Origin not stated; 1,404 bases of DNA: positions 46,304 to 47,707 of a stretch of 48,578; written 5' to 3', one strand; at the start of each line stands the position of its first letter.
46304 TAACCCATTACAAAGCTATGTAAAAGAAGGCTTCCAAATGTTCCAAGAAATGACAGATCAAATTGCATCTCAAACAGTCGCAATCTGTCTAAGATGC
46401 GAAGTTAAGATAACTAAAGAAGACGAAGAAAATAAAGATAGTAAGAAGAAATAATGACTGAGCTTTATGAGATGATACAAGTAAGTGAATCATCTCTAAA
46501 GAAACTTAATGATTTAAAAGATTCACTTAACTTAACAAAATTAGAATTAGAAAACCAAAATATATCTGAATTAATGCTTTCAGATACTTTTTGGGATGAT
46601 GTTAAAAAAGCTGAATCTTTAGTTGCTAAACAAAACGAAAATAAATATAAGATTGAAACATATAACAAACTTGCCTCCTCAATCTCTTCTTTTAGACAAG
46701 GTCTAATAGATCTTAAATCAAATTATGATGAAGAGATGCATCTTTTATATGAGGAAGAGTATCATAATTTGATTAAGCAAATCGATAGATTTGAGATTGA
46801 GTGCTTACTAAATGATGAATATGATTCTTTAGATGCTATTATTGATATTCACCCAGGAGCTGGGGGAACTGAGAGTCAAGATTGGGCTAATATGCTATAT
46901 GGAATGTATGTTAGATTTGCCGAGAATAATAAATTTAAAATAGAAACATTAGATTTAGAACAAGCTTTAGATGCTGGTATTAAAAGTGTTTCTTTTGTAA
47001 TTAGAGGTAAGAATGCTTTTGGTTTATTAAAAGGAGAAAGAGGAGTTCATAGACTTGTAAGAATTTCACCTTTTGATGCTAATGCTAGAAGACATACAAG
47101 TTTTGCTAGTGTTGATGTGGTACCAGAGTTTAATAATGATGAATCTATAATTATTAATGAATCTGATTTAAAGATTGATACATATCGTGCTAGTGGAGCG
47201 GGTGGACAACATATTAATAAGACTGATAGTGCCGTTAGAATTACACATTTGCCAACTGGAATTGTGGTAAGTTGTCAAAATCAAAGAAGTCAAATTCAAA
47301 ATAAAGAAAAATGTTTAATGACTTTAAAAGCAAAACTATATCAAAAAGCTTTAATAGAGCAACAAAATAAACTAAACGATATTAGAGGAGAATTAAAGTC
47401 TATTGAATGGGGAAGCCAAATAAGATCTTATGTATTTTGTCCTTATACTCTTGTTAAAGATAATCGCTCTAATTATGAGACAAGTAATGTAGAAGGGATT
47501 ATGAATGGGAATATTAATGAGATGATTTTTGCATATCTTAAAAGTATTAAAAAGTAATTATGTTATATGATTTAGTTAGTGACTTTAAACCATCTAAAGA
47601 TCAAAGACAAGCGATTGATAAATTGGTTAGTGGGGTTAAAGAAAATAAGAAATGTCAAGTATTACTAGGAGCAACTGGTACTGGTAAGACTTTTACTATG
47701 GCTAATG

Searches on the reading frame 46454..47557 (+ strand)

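Call 77: search_protein_families(library=pfam, proteins=[window:46454-47557:+], max_evalue=0.001)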
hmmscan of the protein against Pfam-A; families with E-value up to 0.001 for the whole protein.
window:46454-47557:+ (367 aa): 2 families
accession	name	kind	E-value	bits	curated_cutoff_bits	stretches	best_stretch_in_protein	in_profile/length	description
PF03462.23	PCRF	-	2.6e-52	177.9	24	1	33-220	4-194/194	PCRF domain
PF00472.26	RF-1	-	2.2e-40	137.7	35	1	231-338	4-116/116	RF-1 domain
